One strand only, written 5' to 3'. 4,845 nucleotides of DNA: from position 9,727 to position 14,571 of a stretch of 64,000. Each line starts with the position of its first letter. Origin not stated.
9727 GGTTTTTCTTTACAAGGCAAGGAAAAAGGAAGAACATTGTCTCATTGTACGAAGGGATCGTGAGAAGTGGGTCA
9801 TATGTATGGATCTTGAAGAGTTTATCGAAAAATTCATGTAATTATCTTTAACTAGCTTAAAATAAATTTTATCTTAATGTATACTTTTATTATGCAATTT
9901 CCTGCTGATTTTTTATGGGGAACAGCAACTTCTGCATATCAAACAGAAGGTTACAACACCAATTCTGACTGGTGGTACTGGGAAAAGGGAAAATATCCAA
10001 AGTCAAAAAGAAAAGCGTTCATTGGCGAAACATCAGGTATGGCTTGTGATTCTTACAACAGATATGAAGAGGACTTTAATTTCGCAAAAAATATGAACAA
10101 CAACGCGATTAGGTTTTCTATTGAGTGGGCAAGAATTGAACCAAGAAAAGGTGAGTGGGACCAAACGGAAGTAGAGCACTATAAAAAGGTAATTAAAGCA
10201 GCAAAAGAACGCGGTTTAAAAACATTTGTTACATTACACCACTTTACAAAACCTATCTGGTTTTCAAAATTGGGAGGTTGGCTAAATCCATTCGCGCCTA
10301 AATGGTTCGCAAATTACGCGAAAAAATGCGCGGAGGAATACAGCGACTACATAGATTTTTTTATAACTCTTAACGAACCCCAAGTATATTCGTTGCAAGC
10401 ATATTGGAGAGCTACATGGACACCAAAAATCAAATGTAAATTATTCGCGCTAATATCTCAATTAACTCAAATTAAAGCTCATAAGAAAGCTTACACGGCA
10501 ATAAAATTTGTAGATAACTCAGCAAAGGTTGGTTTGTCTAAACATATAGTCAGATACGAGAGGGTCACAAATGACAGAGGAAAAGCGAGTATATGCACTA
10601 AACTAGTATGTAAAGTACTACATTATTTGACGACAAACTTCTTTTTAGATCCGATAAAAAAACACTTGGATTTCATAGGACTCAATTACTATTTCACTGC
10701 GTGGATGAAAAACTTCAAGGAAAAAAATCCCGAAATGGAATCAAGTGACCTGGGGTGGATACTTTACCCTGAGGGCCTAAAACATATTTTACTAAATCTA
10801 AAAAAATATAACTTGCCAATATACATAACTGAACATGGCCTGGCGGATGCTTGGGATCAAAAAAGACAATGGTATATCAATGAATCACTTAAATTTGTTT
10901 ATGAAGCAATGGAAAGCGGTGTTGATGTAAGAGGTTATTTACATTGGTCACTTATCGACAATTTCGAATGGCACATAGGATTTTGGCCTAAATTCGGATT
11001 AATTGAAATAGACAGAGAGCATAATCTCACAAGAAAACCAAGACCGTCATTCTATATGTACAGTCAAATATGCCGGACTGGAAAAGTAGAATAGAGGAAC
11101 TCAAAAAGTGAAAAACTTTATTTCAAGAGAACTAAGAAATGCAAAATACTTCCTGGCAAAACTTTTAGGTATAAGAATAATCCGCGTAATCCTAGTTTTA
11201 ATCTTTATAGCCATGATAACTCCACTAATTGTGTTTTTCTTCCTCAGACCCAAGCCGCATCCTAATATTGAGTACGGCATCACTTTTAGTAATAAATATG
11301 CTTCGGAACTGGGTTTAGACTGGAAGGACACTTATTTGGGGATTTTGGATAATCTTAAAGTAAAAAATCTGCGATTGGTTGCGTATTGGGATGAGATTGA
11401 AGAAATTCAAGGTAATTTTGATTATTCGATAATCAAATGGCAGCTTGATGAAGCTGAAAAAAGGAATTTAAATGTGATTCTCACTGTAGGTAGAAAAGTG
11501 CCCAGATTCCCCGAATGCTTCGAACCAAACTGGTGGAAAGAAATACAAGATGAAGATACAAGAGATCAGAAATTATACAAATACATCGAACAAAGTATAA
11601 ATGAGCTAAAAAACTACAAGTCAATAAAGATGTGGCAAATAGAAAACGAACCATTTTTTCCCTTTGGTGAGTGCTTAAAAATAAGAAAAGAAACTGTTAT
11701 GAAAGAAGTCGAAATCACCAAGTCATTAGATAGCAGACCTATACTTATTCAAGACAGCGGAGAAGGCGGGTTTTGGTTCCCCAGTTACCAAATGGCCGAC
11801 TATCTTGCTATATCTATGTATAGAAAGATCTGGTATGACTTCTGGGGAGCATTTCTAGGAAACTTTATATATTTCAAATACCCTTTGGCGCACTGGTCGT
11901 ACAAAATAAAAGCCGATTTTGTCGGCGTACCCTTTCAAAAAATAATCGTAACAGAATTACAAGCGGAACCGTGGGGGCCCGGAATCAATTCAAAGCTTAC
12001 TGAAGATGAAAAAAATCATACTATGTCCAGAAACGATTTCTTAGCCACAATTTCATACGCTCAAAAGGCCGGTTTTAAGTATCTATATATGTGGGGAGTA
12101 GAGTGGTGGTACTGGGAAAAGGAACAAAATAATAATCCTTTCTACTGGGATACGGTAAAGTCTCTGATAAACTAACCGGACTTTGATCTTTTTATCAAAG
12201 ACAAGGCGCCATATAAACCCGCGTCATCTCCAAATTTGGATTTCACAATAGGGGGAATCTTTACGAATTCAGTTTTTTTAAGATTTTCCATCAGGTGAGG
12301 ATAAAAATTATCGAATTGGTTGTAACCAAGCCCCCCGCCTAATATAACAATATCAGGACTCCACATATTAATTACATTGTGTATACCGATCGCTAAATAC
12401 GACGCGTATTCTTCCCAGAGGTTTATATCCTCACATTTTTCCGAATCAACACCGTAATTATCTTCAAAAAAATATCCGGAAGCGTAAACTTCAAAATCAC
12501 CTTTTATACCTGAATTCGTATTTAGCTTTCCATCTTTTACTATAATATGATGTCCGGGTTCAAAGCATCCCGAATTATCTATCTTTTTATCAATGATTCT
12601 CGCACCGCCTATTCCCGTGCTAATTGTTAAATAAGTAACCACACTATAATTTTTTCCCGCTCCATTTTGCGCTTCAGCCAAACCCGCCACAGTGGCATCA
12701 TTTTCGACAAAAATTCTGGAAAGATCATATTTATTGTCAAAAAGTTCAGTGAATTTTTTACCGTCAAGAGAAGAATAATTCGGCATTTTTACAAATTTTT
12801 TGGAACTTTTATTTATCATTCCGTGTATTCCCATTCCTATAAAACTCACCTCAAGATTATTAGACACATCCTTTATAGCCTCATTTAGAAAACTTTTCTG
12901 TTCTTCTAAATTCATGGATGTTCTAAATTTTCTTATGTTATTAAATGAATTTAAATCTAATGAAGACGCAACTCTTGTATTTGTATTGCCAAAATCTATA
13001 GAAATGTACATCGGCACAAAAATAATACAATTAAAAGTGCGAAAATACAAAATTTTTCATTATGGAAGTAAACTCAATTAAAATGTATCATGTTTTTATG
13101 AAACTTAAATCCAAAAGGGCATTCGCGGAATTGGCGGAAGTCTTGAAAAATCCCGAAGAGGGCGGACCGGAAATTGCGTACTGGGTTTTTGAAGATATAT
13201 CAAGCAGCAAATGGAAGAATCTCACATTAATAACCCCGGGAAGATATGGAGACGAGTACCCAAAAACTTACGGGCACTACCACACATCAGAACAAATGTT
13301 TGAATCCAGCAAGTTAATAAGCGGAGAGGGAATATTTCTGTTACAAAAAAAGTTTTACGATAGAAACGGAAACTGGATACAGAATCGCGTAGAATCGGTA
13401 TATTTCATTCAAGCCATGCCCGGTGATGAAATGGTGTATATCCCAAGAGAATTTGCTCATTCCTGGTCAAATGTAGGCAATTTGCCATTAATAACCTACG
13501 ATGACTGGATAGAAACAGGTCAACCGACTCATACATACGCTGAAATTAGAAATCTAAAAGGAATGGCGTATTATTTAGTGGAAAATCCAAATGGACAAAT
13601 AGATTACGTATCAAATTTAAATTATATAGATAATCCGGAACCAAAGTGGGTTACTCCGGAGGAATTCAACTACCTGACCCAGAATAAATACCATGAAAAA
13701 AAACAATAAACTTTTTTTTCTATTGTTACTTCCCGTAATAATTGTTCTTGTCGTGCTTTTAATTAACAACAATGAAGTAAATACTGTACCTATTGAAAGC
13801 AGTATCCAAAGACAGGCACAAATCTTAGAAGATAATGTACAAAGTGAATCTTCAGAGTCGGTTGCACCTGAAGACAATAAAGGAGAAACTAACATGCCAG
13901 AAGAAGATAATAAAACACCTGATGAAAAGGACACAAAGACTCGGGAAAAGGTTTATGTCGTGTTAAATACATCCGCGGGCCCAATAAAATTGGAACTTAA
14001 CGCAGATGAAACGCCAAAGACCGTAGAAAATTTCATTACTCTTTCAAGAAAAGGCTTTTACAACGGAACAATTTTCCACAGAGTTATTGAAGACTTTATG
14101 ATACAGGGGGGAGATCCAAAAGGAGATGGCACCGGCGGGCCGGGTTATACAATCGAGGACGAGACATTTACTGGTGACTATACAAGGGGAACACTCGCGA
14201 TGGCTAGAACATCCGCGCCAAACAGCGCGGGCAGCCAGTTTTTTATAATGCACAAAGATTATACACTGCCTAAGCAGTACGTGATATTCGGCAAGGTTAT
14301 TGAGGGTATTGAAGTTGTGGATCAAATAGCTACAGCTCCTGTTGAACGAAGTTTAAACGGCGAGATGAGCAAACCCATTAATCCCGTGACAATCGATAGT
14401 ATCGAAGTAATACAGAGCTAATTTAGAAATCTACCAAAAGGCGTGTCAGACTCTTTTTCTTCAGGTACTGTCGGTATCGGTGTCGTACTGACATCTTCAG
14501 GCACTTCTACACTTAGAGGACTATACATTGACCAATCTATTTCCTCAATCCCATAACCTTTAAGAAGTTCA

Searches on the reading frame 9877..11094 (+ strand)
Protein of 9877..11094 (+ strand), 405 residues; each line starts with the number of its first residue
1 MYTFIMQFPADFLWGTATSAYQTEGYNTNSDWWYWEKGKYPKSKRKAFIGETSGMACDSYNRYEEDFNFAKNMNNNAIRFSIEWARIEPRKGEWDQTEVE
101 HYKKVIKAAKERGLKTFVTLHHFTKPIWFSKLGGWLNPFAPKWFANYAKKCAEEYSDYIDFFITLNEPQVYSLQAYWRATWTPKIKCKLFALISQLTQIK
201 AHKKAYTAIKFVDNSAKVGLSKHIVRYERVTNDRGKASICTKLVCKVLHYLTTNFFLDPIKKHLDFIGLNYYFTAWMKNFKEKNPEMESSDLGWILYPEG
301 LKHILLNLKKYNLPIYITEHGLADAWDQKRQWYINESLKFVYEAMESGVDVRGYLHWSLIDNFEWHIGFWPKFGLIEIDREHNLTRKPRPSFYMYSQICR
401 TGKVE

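Call 25: search_protein_families(library=pfam, proteins=[window:9877-11094:+], max_evalue=0.001)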
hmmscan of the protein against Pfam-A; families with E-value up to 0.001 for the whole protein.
window:9877-11094:+ (405 aa): 2 families
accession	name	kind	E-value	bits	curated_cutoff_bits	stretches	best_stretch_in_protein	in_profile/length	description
PF00232.24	Glyco_hydro_1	-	1.1e-79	268.4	22.6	2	7-236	4-234/453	Glycosyl hydrolase family 1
PF00150.24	Cellulase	-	7e-09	36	23.5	1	53-196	11-140/272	Cellulase (glycosyl hydrolase family 5)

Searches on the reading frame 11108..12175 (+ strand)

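Call 25: search_protein_families(library=pfam, proteins=[window:11108-12175:+], max_evalue=0.001)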
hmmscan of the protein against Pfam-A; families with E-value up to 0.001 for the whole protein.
window:11108-12175:+ (355 aa): 1 family
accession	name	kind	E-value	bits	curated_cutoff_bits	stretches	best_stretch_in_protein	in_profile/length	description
PF02836.23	Glyco_hydro_2_C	-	0.00026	20.7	21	1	113-234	76-173/302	Glycosyl hydrolases family 2, TIM barrel domain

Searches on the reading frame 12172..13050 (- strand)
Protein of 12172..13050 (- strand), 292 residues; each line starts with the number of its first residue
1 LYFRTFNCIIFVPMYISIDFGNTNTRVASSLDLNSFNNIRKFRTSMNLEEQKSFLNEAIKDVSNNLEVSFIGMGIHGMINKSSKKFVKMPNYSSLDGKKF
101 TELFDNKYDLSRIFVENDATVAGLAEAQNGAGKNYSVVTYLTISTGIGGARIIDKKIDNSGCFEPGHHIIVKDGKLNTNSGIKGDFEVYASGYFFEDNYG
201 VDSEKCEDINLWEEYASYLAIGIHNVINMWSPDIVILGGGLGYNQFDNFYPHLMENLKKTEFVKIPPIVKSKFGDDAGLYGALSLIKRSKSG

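Call 10: search_protein_families(library=pfam, proteins=[window:12172-13050:-], max_evalue=0.001)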
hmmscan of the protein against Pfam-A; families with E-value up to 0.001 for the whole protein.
window:12172-13050:- (292 aa): 1 family
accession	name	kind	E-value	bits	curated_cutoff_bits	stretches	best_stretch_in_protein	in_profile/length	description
PF00480.26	ROK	-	1.3e-33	117.2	22.9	1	15-288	1-293/294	ROK family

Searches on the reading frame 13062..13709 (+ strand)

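Call 10: search_protein_families(library=pfam, proteins=[window:13062-13709:+], max_evalue=0.001)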
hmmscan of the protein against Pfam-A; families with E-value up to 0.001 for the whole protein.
window:13062-13709:+ (215 aa): 1 family
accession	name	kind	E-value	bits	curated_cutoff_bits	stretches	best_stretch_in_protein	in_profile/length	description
PF06560.17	GPI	-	1.1e-16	61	20.7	1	53-178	53-171/182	Glucose-6-phosphate isomerase (GPI)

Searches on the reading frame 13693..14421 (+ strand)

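Call 10: search_protein_families(library=pfam, proteins=[window:13693-14421:+], max_evalue=0.001)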
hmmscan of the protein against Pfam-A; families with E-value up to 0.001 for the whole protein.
window:13693-14421:+ (242 aa): 1 family
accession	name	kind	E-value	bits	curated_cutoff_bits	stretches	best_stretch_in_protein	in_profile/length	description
PF00160.26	Pro_isomerase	-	4.8e-46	157.3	21.7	1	88-239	1-159/159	Cyclophilin type peptidyl-prolyl cis-trans isomerase/CLD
